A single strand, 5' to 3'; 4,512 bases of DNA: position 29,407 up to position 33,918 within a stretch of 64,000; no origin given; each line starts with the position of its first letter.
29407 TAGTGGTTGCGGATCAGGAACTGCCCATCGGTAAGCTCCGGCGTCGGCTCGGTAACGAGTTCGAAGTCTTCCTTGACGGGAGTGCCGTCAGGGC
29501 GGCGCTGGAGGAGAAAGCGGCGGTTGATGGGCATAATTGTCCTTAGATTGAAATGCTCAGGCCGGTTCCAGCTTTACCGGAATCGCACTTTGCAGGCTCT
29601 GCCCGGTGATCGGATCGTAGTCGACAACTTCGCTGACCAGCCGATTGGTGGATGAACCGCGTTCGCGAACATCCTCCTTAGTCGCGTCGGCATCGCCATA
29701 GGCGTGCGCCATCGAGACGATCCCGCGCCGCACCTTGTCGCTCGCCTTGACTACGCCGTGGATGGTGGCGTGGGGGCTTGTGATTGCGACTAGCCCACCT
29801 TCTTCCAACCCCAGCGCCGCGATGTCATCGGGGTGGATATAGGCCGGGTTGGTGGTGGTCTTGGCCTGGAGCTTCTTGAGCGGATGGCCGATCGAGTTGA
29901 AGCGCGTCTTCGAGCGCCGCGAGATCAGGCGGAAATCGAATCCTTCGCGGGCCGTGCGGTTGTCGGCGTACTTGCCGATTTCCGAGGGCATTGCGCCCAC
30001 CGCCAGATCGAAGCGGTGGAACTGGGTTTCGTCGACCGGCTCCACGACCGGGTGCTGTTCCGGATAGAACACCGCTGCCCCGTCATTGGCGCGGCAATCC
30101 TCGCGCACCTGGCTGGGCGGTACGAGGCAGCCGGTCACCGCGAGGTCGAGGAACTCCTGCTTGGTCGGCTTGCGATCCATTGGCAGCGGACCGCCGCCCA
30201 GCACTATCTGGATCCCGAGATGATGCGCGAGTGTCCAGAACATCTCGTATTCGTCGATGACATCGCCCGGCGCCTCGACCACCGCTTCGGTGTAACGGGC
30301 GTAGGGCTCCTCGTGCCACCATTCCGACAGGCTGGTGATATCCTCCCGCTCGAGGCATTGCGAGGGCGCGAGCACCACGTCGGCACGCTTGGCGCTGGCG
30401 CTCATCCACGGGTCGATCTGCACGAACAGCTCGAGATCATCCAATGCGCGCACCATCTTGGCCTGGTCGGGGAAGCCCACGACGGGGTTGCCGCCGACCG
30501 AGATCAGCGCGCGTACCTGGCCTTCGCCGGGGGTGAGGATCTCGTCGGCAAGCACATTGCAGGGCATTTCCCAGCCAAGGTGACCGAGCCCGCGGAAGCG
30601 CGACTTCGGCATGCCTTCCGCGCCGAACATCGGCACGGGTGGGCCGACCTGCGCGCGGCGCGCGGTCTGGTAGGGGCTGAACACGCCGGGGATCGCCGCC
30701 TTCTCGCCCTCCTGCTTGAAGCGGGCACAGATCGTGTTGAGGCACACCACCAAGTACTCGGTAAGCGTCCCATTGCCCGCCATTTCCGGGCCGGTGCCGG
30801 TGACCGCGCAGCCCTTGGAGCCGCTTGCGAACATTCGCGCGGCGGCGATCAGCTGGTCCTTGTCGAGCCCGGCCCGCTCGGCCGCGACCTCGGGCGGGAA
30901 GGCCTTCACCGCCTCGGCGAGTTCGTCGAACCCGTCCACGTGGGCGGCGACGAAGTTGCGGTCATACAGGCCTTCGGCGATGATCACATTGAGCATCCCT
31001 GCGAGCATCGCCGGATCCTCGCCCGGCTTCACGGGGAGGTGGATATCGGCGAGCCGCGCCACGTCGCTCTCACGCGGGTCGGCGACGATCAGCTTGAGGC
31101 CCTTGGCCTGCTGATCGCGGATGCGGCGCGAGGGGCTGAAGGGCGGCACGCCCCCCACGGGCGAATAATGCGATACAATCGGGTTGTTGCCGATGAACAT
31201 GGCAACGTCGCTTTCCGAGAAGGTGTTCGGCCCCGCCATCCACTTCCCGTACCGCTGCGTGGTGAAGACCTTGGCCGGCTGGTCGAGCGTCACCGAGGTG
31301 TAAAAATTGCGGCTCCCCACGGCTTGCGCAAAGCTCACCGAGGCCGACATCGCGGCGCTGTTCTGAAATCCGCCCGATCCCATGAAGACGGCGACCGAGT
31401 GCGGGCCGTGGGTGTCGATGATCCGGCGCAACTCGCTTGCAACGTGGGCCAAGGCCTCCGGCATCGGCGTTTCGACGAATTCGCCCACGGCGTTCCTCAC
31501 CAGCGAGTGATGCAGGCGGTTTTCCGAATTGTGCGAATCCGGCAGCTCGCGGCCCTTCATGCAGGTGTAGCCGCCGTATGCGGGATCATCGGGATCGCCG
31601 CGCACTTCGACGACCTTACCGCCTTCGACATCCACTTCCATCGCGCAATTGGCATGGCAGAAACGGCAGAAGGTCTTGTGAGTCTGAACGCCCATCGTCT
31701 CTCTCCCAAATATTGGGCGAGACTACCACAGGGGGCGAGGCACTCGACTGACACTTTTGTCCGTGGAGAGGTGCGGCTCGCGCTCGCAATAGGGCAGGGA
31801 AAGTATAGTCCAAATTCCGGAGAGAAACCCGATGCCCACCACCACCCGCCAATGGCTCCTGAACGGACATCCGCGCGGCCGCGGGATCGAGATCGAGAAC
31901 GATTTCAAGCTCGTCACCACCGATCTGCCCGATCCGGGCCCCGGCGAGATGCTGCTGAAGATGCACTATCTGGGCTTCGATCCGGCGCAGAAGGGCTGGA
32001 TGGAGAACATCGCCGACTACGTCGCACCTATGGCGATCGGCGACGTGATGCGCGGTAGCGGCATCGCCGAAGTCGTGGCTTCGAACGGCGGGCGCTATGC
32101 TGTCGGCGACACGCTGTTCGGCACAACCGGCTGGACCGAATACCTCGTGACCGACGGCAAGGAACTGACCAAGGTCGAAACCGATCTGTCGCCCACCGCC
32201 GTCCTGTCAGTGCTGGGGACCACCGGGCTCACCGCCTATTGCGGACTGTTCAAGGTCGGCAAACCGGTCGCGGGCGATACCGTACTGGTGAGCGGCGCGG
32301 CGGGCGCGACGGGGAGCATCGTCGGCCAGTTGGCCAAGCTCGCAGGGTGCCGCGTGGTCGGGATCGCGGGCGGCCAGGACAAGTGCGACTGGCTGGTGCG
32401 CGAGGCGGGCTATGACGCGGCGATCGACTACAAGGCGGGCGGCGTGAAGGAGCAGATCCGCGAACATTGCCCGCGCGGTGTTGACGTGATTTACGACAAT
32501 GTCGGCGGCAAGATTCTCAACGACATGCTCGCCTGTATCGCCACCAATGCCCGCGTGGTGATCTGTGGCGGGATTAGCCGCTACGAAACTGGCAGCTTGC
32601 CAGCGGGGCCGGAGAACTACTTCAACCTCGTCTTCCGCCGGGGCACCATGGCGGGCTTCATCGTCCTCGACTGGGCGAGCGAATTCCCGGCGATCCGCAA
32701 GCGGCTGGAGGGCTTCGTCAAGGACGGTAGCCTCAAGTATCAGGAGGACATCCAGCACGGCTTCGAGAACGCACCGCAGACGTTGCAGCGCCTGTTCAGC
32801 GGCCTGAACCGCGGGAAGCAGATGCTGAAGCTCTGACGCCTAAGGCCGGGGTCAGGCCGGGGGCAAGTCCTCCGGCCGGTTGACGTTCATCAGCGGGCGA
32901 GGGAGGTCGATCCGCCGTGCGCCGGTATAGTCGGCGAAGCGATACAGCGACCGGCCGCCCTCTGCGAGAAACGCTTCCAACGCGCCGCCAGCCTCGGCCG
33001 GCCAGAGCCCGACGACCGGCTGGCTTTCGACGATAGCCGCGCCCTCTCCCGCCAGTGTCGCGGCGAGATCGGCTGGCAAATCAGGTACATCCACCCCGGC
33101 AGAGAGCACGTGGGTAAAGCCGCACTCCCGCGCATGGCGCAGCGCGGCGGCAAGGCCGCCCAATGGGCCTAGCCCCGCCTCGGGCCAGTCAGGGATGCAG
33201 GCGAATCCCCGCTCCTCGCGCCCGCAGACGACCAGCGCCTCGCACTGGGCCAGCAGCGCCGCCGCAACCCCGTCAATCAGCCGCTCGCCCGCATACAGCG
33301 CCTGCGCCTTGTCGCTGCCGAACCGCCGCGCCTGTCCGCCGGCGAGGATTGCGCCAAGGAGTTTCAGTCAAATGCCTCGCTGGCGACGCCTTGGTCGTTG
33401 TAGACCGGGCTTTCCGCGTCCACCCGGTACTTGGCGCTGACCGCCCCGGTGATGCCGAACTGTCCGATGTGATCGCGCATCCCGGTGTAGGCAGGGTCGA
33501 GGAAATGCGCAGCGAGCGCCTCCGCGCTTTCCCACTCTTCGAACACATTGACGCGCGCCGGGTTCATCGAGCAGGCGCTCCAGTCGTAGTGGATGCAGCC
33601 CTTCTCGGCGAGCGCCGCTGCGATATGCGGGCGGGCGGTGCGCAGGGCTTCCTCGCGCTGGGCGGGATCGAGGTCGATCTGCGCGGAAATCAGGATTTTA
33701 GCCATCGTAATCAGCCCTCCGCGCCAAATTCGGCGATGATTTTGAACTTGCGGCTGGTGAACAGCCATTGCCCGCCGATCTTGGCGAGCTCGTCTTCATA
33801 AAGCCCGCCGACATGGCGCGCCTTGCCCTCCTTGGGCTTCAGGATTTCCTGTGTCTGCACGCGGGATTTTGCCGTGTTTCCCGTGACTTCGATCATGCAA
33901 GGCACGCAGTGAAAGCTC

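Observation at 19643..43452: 27-gene redox and lipid-oxidation island with no recognisable regulator, transporter, CoA ligase, hydratase or P450 redox partner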

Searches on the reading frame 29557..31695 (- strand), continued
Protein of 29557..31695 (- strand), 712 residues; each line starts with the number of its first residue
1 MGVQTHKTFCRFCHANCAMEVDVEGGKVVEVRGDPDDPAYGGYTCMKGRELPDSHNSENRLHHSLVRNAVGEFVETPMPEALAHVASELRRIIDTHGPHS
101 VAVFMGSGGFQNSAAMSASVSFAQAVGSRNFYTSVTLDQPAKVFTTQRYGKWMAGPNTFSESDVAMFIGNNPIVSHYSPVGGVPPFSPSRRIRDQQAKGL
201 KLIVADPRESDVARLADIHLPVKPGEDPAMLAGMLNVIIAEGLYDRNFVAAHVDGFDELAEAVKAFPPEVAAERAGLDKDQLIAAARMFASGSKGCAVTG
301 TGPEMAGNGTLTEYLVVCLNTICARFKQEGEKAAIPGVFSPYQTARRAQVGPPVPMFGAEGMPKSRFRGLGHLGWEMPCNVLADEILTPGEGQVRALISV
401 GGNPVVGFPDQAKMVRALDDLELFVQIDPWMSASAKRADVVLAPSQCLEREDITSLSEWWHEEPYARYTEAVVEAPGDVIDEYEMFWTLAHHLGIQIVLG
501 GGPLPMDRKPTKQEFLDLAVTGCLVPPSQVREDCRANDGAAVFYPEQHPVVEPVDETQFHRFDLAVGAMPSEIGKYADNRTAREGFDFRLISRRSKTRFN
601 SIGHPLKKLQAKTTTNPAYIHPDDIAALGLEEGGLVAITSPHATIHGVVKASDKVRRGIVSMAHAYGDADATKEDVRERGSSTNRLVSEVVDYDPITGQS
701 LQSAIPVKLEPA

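Call 75: search_protein_families(library=ncbifam, proteins=[L069:8426-9880:-, L006:2662-4296:+, L043:901-1638:+, L006:2199-2618:-], max_evalue=0.0001)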
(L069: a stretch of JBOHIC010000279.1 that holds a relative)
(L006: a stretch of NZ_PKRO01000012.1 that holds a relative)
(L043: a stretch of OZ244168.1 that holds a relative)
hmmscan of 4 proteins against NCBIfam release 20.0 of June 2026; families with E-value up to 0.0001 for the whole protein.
L069:8426-9880:- (484 aa): 3 families
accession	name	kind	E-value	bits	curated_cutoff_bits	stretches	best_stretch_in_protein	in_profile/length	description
NF053778.1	LigStilDioxAlpha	equivalog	1.6e-113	379.9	800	1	4-469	3-478/480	lignostilbene-alpha,beta-dioxygenase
NF052295.1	CarotCleavDioxg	equivalog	1.6e-92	310.6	675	1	7-470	22-465/467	8'-apo-carotenoid 13,14-cleaving dioxygenase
NF053780.1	LigStilDioxNov2Alpha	equivalog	1.1e-86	291.2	650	1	8-473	5-479/482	lignostilbene-alpha,beta-dioxygenase NOV2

L006:2662-4296:+ (544 aa): 107 families (the best 25 are shown)
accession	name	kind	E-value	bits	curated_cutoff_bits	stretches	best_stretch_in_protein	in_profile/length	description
NF004837.0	PRK06187.1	subfamily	3e-180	600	476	1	23-543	7-530/531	long-chain-fatty-acid--CoA ligase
NF006182.0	PRK08316.1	subfamily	1.6e-128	429.5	663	1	20-536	7-518/523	fatty acyl-CoA synthetase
NF005676.0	PRK07470.1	equivalog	6e-112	375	774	1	25-533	21-527/544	acyl-CoA synthetase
NF005857.1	PRK07786.1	exception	1.9e-111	373.1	733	1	25-535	10-512/513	fatty-acid--CoA ligase FadD5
NF005801.1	PRK07656.1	equivalog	3.5e-109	365.7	657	1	27-532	4-500/500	FadD3 family acyl-CoA ligase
NF009071.0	PRK12406.1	subfamily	2.2e-106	356.3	701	1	49-542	12-509/510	acyl-CoA synthetase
NF005307.0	PRK06839.1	equivalog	8.8e-106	354.5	748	1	30-531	8-489/496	o-succinylbenzoate--CoA ligase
NF006181.0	PRK08314.1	subfamily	8.5e-102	341.2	705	2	162-533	184-552/563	long-chain-fatty-acid--CoA ligase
NF004797.0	PRK06145.1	equivalog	3.5e-99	332.4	850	1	27-535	5-495/499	acyl-CoA synthetase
NF052269.1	Staph_lig_FadD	equivalog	4.9e-97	325.4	650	1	28-532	4-490/499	long-chain-fatty-acid--CoA ligase FadD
NF002966.0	PRK03640.1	equivalog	1.9e-96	323.6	556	1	30-533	8-478/483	o-succinylbenzoate--CoA ligase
NF009233.0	PRK12583.1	subfamily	4e-94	316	832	2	181-532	201-547/558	fatty acid CoA ligase family protein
NF005702.0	PRK07514.1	subfamily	2.4e-93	313.2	558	1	29-535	8-500/506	malonyl-CoA synthase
NF052580.1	Str24CoAsynCasG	equivalog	8e-92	308.3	750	1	24-532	41-547/548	steroid-24-oyl-CoA synthetase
NF006020.0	PRK08162.1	subfamily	2.1e-90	303.6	677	1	30-533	25-536/545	acyl-CoA synthetase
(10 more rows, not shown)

L043:901-1638:+ (245 aa): 70 families (the best 25 are shown)
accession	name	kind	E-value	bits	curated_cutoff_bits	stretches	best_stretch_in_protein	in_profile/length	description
NF004840.0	PRK06190.1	equivalog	8.8e-49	166.4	253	1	3-224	4-228/260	enoyl-CoA hydratase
NF051848.1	EnCoAHydtEchA19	equivalog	1.3e-42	146.2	400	1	16-226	13-229/258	enoyl-CoA hydratase EchA19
TIGR02280.1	PaaB1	equivalog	3.3e-38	131.7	345.15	1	10-245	6-248/256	2-(1,2-epoxy-1,2-dihydrophenyl)acetyl-CoA isomerase PaaG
NF004475.0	PRK05809.1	subfamily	7.6e-36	123.9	394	1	11-224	12-229/260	short-chain-enoyl-CoA hydratase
NF005802.0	PRK07657.1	equivalog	8.9e-36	123.7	363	1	14-200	15-205/260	enoyl-CoA hydratase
NF004517.0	PRK05862.1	equivalog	2.2e-35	122.4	396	1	3-242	4-246/257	enoyl-CoA hydratase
NF005699.0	PRK07509.1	equivalog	7.9e-35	120.8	249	1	11-225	12-234/267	crotonase/enoyl-CoA hydratase family protein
NF006128.0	PRK08272.1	subfamily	4.2e-34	118.2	257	2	84-199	124-236/308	crotonase/enoyl-CoA hydratase family protein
NF004634.0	PRK05980.1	equivalog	5.5e-34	117.7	375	1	1-222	1-230/263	crotonase/enoyl-CoA hydratase family protein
NF006100.0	PRK08252.1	subfamily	7.2e-33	114.2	282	1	1-242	1-243/254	crotonase/enoyl-CoA hydratase family protein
NF006007.0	PRK08138.1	subfamily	9.9e-33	113.6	355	1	6-222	11-228/261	enoyl-CoA hydratase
NF006140.0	PRK08290.1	subfamily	2.7e-32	112.1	280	2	86-221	116-250/292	enoyl-CoA hydratase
NF006107.0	PRK08258.1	equivalog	3.3e-32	111.9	330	1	12-223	26-245/277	enoyl-CoA hydratase family protein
NF042430.2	EnCoAhydt_DpgD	equivalog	4.4e-32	111.5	400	1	14-244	8-249/258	enoyl-CoA-hydratase DpgD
NF005126.0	PRK06563.1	subfamily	1.8e-31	109.5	261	1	5-240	9-250/263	crotonase/enoyl-CoA hydratase family protein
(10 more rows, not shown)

L006:2199-2618:- (139 aa): 2 families
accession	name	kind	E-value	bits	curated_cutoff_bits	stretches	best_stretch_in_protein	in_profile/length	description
TIGR02286.1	PaaD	equivalog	4.1e-08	33.4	118.9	1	40-133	18-109/114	hydroxyphenylacetyl-CoA thioesterase PaaI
TIGR00369.1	unchar_dom_1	domain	7.4e-06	26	36.6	1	41-118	21-97/117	hotdog fold thioesterase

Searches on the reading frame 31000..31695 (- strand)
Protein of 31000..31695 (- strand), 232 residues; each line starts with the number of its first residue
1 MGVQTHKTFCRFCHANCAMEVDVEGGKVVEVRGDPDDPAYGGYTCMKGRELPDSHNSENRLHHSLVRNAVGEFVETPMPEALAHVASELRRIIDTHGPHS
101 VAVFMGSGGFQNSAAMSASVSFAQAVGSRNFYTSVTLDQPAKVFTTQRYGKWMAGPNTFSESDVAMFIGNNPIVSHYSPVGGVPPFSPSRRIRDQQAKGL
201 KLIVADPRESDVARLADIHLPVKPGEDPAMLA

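Call 48: search_solved_structures(query=window:31000-31695:-, max_evalue=1e-8, show_alignments=4)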
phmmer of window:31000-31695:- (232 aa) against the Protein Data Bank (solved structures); distinct sequences matched with E-value up to 1e-8: 16.
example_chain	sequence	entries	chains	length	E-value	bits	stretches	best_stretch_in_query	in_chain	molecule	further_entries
2jio_A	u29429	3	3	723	1.9e-22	83.3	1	7-230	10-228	PERIPLASMIC NITRATE REDUCTASE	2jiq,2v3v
2jim_A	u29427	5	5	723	9.4e-22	81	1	7-230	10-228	PERIPLASMIC NITRATE REDUCTASE | PROTEIN (PERIPLASMIC NITRATE REDUCTASE)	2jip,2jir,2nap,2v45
8rqz_C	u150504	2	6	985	2.4e-17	66.6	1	5-228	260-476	Probable oxidoreductase YjgC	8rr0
9gzq_A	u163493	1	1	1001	2.4e-17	66.6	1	5-228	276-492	Probable oxidoreductase YjgC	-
1aa6_A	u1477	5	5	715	8.1e-14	55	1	8-231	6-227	FORMATE DEHYDROGENASE H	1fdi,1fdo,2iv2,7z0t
7bkb_D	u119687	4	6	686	1e-13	54.7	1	8-226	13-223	Formate dehydrogenase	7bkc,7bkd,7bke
9vap_A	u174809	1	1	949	2.8e-13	53.2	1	5-228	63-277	Formate dehydrogenase molybdopterin-binding subunit FdhA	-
6tg9_A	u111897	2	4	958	6.9e-13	52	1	8-230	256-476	Formate dehydrogenase subunit alpha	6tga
9wxb_B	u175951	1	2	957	8.7e-13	51.6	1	8-231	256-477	Formate dehydrogenase alpha subunit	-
9t1s_L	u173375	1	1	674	9.1e-12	48.3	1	7-231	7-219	formate dehydrogenase (coenzyme F420)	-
7qv7_S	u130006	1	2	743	1.2e-11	47.9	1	8-226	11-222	Hydrogen dependent carbon dioxide reductase subunit FdhF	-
2e7z_A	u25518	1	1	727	2.6e-11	46.8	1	8-230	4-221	Acetylene hydratase Ahy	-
2vpw_A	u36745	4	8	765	1.2e-10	44.6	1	8-231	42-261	THIOSULFATE REDUCTASE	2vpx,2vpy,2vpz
2nya_A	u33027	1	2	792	2.4e-10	43.7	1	5-130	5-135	Periplasmic nitrate reductase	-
7vw6_A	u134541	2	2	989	8.5e-09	38.6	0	7-231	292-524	Formate dehydrogenase | Tungsten-containing formate dehydrogenase alpha subunit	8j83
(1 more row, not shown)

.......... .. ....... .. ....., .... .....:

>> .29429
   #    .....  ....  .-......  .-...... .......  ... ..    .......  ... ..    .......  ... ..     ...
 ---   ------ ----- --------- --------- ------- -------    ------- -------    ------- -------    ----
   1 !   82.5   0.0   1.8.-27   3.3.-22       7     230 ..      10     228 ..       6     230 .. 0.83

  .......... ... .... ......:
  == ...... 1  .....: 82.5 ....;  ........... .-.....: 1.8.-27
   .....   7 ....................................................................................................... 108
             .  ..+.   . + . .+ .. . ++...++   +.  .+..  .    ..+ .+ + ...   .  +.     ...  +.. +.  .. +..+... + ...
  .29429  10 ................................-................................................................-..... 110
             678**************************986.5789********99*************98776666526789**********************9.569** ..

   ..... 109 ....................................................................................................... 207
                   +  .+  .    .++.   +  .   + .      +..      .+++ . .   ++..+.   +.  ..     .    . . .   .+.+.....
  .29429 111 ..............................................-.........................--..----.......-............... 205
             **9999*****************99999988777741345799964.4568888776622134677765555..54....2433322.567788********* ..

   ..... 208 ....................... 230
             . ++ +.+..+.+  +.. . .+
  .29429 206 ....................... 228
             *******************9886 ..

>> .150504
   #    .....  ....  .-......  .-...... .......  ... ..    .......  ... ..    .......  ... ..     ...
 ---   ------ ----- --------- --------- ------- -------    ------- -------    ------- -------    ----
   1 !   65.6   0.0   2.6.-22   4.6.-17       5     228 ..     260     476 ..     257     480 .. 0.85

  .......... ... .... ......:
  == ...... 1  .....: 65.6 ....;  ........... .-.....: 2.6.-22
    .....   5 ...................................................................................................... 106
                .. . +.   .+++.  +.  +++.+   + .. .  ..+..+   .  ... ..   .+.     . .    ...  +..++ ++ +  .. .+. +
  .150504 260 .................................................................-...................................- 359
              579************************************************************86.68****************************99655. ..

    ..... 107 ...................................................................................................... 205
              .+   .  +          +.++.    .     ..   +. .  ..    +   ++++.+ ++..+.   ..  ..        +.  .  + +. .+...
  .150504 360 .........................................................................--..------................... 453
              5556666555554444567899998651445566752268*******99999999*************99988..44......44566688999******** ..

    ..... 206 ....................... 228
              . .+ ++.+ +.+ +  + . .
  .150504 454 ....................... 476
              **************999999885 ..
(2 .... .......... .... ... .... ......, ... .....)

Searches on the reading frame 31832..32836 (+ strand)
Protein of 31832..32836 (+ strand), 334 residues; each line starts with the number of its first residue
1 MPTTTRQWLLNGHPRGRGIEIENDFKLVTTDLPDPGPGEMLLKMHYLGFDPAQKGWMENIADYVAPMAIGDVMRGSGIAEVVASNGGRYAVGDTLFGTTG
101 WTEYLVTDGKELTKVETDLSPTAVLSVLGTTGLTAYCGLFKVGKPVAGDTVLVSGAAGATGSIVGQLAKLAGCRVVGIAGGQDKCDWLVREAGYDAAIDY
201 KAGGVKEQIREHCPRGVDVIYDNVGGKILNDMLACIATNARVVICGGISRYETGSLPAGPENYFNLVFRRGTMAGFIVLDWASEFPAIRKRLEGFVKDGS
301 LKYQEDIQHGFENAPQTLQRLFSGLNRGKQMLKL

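Call 6: search_protein_families(library=pfam, proteins=[window:31832-32836:+], max_evalue=0.001)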
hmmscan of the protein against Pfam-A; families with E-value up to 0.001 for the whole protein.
window:31832-32836:+ (334 aa): 3 families
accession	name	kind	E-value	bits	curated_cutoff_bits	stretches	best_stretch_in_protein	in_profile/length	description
PF16884.10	ADH_N_2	-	2.5e-32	111.4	31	1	6-115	1-108/108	N-terminal domain of oxidoreductase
PF00107.32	ADH_zinc_N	-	2e-22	79.9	31.8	1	160-288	2-123/129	Zinc-binding dehydrogenase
PF13602.12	ADH_zinc_N_2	-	2.3e-08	35.5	27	1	193-329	2-131/134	Zinc-binding dehydrogenase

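Call 53: search_protein_families(library=ncbifam, proteins=[window:31832-32836:+], max_evalue=0.00001)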
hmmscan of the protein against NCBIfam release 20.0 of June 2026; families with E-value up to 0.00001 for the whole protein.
window:31832-32836:+ (334 aa): 12 families
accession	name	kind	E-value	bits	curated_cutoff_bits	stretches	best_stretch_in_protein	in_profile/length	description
NF058644.1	CurcmRedCuraProt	equivalog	1.9e-98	329.7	440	1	6-333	1-332/336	NADPH-dependent curcumin/dihydrocurcumin reductase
TIGR02825.1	B4_12hDH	equivalog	4.5e-62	210.3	579.85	1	5-331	3-325/327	leukotriene B4 12-hydroxydehydrogenase/15-oxo-prostaglandin 13-reductase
TIGR02824.1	quinone_pig3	subfamily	3.8e-26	91.8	296.8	1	25-249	15-241/325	putative NAD(P)H quinone oxidoreductase, PIG3 family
NF008024.0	PRK10754.1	subfamily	2.7e-11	43.1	348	1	131-251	124-244/327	NADPH:quinone reductase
NF041172.1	AcrlCoa_red_Thmprot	equivalog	3.4e-11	42.7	500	1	103-253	120-263/334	acryloyl-CoA reductase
NF010344.0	PRK13771.1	subfamily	5.8e-11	41.9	349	1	100-257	117-266/334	putative alcohol dehydrogenase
TIGR02823.1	oxido_YhdH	subfamily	2e-10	40.1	297.25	1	89-248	87-244/324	acrylyl-CoA reductase family protein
NF041183.1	Pks2_ls1_myc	equivalog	2.7e-09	34.5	2400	1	77-251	1472-1648/2086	sulfolipid-1 biosynthesis phthioceranic/hydroxyphthioceranic acid synthase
NF051456.1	acrylyl_AcuI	equivalog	2.8e-07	29.7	440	1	82-246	83-242/325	acrylyl-CoA reductase (NADPH)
NF003808.0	PRK05396.1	equivalog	1e-06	27.9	380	1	100-246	120-263/341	L-threonine 3-dehydrogenase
TIGR02817.1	adh_fam_1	subfamily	2.5e-06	27.2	284.05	1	100-211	97-211/336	zinc-binding alcohol dehydrogenase family protein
TIGR01751.1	crot-CoA-red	equivalog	5.9e-06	25.2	378.55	1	131-212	171-253/398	crotonyl-CoA carboxylase/reductase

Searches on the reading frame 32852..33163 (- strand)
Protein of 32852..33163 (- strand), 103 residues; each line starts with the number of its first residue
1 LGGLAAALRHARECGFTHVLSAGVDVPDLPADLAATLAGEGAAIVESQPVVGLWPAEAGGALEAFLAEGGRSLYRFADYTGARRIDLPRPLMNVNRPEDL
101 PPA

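Call 6: search_protein_families(library=pfam, proteins=[window:32852-33163:-], max_evalue=0.001)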
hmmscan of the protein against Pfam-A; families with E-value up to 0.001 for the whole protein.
window:32852-33163:- (103 aa): 1 family
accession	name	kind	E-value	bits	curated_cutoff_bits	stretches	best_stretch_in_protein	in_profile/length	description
PF12804.13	NTP_transf_3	-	0.00012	22.7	27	1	2-75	74-155/160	MobA-like NTP transferase domain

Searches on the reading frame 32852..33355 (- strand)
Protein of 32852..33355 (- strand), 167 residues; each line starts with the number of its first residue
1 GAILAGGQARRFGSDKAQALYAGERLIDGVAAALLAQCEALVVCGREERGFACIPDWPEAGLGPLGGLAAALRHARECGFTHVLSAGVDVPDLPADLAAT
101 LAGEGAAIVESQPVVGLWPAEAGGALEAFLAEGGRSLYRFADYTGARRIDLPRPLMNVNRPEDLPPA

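Call 64: search_protein_families(library=pfam, proteins=[window:32852-33355:-], max_evalue=0.1)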
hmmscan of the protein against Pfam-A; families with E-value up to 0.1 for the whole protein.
window:32852-33355:- (167 aa): 3 families
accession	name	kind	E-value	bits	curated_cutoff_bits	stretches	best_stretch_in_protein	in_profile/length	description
PF12804.13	NTP_transf_3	-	1.2e-22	81.2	27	1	1-139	1-155/160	MobA-like NTP transferase domain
PF22287.2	TraI-like_C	-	0.014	15.8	28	1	9-44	22-57/85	TraI-like C-terminal domain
PF09837.15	DUF2064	-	0.02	15.2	25.8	1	50-100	33-80/120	Uncharacterized protein conserved in bacteria (DUF2064)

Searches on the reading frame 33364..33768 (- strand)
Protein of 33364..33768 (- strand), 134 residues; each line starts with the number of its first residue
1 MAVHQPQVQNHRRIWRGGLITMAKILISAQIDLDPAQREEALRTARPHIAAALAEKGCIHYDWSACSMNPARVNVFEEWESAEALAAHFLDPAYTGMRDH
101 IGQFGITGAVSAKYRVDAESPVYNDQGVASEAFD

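Call 6: search_protein_families(library=pfam, proteins=[window:33364-33768:-], max_evalue=0.001)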
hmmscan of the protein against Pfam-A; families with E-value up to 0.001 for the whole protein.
window:33364-33768:- (134 aa): 1 family
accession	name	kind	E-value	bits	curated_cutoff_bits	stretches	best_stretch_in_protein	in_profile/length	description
PF03992.22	ABM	-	4.6e-12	46.4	23.1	1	26-95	3-73/78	Antibiotic biosynthesis monooxygenase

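Call 75: search_protein_families(library=ncbifam, proteins=[window:33364-33768:-], max_evalue=0.0001)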
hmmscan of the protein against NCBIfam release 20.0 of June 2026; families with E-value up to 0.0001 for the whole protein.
window:33364-33768:- (134 aa): 0 families
